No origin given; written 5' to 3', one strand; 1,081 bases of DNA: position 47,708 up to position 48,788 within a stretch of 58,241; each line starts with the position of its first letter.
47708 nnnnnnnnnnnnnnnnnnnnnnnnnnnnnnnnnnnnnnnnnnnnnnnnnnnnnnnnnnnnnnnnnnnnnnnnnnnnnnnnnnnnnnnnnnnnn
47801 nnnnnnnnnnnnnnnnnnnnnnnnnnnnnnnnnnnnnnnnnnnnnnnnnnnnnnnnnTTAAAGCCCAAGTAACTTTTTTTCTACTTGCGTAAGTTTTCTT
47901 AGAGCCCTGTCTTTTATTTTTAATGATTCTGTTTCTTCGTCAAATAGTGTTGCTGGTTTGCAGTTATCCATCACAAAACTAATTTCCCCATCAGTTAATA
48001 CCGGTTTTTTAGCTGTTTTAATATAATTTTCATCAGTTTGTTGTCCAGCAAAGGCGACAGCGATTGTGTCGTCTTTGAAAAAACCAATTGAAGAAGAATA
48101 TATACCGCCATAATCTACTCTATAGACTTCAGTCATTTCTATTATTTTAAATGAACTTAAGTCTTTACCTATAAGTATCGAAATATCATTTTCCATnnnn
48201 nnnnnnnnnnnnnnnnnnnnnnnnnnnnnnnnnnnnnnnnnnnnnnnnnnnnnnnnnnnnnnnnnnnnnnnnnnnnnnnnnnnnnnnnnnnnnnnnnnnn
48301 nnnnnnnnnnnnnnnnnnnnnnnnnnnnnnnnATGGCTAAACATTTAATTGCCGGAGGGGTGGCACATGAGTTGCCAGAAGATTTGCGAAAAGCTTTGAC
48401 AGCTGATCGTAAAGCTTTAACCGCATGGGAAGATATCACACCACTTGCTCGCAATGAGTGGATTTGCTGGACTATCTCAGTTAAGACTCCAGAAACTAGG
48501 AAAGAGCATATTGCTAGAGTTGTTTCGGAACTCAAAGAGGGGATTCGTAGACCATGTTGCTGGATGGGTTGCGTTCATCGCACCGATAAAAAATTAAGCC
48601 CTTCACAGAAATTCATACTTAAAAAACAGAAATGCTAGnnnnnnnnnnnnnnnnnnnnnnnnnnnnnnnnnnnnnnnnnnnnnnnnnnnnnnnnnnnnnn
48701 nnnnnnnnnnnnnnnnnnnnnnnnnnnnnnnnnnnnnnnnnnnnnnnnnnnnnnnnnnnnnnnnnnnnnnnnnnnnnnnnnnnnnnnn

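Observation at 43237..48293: tRNA-Gln-anchored array of single-gene cassettes punctuated by a tRNA-3'-end-like motif, with no recombinase in the window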

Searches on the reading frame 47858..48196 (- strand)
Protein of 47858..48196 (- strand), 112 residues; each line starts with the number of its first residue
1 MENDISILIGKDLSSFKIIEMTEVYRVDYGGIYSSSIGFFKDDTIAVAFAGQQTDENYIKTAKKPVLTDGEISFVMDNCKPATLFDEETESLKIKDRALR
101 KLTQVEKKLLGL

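Call 8: search_protein_families(library=pfam, proteins=[window:47858-48196:-], max_evalue=0.01)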
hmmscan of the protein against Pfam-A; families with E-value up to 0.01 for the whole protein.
window:47858-48196:- (112 aa): 0 families

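Call 71: search_protein_families(library=ncbifam, proteins=[window:47858-48196:-], max_evalue=0.01)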
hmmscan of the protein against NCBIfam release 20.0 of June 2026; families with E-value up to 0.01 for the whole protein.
window:47858-48196:- (112 aa): 0 families

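Call 72: search_protein_families(library=phrogs, proteins=[window:47858-48196:-], max_evalue=0.001)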
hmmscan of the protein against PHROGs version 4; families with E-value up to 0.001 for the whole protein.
window:47858-48196:- (112 aa): 0 families

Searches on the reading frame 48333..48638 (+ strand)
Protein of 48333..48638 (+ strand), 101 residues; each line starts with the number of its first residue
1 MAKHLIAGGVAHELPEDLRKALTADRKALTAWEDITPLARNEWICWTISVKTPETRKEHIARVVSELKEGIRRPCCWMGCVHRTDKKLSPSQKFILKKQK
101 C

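Call 8: search_protein_families(library=pfam, proteins=[window:48333-48638:+], max_evalue=0.01)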
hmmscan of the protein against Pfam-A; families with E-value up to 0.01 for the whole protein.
window:48333-48638:+ (101 aa): 1 family
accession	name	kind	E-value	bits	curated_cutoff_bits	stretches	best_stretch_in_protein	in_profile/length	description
PF13376.11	OmdA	-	8.5e-19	67.7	25.6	1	13-70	3-60/60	Bacteriocin-protection, YdeI or OmpD-Associated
